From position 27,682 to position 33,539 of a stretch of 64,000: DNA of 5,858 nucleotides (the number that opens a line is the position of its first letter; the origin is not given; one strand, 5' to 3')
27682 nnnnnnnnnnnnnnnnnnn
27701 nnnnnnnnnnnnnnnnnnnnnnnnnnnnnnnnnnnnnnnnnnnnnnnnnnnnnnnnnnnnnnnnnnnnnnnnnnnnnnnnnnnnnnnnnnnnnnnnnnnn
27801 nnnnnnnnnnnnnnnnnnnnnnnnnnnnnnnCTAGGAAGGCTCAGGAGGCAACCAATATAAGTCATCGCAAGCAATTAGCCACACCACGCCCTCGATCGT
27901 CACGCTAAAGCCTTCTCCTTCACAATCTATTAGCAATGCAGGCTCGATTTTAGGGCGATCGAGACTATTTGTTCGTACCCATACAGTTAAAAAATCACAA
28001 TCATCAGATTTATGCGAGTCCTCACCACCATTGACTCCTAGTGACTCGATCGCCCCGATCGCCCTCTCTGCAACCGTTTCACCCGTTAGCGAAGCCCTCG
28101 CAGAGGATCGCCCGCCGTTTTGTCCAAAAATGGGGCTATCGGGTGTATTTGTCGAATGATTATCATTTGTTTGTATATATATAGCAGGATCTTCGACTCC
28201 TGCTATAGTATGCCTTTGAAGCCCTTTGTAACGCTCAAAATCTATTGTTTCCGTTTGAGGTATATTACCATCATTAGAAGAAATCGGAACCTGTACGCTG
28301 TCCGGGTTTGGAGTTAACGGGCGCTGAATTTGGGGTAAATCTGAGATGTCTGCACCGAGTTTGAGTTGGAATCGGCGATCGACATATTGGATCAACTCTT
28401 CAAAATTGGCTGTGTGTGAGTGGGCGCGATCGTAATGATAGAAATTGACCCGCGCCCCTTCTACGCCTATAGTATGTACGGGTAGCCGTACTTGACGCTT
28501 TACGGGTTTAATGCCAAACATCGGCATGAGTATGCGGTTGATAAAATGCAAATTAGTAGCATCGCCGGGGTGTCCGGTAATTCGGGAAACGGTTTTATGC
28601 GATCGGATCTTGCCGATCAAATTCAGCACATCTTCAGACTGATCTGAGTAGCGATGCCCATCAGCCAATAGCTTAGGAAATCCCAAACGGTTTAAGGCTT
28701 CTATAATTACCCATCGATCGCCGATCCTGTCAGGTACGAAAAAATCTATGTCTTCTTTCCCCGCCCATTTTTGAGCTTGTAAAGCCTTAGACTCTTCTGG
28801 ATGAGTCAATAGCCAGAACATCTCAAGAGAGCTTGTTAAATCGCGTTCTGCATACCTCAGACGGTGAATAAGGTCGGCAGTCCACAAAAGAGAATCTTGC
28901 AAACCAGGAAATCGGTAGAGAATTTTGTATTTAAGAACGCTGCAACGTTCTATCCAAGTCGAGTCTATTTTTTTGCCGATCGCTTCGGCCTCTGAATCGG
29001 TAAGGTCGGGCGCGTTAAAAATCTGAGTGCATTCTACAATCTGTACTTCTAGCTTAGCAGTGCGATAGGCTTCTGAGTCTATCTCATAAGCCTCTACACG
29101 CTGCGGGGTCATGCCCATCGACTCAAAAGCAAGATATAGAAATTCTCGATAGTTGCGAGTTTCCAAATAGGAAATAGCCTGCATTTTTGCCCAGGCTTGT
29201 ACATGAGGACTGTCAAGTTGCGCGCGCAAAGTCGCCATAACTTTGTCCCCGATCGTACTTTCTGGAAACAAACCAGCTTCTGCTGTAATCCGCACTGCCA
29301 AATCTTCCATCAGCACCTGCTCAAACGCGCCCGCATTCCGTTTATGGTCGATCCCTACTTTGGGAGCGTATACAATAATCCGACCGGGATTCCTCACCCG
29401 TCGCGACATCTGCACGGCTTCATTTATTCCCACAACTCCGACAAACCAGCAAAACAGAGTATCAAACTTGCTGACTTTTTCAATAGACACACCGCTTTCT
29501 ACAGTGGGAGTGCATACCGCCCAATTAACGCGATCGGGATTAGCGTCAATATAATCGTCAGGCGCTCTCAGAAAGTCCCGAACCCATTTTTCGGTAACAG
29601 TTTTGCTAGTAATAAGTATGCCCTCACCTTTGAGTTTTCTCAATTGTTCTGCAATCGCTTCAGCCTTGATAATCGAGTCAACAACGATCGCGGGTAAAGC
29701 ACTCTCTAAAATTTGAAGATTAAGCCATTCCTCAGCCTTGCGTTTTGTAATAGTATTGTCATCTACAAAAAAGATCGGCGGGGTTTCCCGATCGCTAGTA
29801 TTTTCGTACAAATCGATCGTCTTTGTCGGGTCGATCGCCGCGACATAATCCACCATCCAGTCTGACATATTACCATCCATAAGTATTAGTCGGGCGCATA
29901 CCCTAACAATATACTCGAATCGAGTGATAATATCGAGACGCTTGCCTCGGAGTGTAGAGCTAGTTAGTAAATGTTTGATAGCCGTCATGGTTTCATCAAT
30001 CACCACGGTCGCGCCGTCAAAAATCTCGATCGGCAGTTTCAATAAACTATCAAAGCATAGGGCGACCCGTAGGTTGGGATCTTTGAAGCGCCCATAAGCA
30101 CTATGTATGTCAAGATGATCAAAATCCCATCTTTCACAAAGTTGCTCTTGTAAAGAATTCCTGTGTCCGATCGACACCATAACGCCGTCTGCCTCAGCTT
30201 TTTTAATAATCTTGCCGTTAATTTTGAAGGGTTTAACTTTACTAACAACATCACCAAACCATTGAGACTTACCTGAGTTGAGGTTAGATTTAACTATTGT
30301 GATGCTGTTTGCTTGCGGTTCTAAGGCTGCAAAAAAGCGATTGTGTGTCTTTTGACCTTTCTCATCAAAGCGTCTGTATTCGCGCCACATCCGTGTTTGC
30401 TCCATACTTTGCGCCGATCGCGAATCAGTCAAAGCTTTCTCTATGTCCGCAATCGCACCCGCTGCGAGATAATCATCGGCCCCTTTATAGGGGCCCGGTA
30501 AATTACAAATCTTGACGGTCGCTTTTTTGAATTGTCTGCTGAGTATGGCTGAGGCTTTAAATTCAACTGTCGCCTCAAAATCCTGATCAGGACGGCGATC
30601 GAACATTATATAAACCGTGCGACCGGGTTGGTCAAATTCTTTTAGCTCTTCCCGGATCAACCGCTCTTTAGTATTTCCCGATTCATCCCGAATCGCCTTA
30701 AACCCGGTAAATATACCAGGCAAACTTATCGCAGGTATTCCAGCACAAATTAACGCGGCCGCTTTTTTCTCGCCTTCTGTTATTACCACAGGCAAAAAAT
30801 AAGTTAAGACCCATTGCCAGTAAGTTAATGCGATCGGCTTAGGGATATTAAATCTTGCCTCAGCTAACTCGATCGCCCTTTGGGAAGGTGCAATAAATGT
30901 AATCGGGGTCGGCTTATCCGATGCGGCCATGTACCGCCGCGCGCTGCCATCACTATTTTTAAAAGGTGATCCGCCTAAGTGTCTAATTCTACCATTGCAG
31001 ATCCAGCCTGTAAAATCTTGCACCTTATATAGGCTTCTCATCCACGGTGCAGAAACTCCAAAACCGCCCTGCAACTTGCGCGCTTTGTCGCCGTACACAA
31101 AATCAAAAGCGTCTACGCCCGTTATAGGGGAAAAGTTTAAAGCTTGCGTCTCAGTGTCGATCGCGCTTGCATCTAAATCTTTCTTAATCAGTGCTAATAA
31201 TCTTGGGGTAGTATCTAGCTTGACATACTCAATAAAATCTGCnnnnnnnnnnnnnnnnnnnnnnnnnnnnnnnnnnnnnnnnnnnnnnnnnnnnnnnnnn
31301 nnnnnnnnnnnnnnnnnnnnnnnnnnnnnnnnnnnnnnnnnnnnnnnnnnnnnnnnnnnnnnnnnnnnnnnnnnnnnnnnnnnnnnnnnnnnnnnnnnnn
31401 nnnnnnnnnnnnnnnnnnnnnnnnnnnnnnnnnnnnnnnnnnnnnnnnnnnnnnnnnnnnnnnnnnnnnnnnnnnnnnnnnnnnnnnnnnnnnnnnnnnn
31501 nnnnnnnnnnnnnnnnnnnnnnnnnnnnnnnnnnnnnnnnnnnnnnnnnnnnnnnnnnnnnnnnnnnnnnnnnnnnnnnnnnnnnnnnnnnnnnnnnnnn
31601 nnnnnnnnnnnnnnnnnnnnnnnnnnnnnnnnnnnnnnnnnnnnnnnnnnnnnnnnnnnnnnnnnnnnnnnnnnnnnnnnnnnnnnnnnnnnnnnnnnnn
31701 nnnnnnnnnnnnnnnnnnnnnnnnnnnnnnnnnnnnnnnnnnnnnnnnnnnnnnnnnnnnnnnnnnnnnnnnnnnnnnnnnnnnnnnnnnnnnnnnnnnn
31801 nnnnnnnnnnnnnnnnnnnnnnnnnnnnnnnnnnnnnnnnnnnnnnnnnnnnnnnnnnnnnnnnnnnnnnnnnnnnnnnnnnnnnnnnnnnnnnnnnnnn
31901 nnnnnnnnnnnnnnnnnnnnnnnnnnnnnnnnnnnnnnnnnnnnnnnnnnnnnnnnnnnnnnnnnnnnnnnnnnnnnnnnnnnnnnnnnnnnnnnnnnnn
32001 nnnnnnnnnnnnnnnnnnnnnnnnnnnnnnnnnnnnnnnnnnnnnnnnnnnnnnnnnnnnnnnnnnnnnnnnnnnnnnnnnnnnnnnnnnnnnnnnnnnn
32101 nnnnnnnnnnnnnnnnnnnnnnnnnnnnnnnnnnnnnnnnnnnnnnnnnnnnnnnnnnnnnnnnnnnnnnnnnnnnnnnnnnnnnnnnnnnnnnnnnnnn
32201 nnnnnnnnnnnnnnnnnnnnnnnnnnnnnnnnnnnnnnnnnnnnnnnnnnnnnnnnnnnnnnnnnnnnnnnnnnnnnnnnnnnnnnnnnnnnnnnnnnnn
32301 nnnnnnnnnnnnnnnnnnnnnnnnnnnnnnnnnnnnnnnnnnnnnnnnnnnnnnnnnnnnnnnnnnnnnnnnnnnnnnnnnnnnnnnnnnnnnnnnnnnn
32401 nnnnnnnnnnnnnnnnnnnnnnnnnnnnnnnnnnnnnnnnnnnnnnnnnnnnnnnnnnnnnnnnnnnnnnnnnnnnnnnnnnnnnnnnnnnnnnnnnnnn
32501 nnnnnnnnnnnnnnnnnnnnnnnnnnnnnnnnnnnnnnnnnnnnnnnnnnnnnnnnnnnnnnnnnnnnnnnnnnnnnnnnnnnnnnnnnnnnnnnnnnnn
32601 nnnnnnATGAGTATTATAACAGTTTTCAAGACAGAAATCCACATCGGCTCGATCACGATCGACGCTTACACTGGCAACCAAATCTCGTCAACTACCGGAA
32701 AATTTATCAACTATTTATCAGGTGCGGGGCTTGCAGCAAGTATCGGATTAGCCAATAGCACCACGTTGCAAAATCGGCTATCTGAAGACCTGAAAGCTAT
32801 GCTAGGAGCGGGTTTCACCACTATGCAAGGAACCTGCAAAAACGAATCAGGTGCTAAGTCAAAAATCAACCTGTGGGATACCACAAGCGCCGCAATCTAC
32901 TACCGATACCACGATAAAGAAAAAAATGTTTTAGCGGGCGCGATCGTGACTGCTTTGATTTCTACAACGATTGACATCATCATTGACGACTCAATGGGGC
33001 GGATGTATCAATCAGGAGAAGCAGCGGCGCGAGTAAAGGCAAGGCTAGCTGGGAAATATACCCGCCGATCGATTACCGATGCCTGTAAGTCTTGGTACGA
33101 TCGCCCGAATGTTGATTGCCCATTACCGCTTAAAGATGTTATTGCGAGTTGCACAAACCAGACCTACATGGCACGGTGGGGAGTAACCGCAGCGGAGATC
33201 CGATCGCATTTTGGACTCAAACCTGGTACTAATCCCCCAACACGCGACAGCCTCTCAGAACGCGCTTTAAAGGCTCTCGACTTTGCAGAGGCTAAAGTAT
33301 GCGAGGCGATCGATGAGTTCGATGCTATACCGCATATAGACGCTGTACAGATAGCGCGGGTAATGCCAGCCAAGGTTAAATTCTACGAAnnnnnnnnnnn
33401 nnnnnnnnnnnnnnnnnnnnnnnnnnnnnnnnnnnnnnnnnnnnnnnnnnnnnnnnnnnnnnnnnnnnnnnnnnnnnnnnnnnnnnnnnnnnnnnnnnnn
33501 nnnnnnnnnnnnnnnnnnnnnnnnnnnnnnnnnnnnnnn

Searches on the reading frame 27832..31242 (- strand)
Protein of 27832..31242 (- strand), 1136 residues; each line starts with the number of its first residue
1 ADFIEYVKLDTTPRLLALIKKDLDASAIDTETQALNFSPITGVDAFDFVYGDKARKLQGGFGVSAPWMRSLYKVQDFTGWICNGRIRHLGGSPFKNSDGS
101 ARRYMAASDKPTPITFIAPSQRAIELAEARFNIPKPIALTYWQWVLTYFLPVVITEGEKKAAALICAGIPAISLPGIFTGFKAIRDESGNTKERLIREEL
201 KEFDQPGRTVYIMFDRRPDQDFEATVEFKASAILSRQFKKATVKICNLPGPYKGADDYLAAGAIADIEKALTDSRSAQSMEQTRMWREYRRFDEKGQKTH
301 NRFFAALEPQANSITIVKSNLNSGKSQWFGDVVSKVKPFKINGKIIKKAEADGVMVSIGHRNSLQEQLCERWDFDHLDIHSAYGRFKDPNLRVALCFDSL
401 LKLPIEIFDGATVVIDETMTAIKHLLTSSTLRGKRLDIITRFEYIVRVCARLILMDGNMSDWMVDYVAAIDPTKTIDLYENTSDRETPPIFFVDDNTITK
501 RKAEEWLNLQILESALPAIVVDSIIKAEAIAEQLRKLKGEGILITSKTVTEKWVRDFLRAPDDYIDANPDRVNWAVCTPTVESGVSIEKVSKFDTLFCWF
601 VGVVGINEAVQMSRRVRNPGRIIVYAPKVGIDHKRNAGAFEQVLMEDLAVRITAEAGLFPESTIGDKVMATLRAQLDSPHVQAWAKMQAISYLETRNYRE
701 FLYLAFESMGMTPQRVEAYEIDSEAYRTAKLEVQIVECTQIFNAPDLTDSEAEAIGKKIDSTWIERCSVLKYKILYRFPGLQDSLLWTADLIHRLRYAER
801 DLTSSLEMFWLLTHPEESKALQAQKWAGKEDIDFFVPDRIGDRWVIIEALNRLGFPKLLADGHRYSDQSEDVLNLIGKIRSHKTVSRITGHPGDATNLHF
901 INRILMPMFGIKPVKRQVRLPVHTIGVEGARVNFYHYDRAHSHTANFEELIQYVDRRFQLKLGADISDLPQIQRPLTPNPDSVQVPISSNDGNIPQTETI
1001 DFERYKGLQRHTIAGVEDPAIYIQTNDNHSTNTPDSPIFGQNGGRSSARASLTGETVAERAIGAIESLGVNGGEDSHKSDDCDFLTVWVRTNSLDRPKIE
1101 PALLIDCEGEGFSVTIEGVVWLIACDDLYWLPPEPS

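Call 16: search_protein_families(library=pfam, proteins=[window:27832-31242:-], max_evalue=0.01)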
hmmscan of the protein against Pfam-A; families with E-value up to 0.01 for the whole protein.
window:27832-31242:- (1136 aa): 2 families
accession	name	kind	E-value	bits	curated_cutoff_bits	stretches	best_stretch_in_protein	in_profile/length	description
PF12965.13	DUF3854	-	2.5e-26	92.6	23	1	141-261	1-125/130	Domain of unknown function (DUF3854)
PF02399.21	Herpes_ori_bp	-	5.1e-05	22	20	1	302-478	39-209/820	Origin of replication binding protein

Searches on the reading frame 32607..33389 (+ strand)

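Call 4: search_protein_families(library=pfam, proteins=[window:32607-33389:+], max_evalue=0.1)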
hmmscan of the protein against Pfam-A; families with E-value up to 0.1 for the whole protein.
window:32607-33389:+ (261 aa): 0 families

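Call 80: search_protein_families(library=phrogs, proteins=[window:32607-33389:+], max_evalue=0.001)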
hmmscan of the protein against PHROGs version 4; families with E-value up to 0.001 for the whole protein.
window:32607-33389:+ (261 aa): 1 family
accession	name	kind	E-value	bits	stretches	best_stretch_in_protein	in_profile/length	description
phrog_2657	-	transcription regulation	9.1e-05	22.9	1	141-235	117-206/243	transcriptional regulator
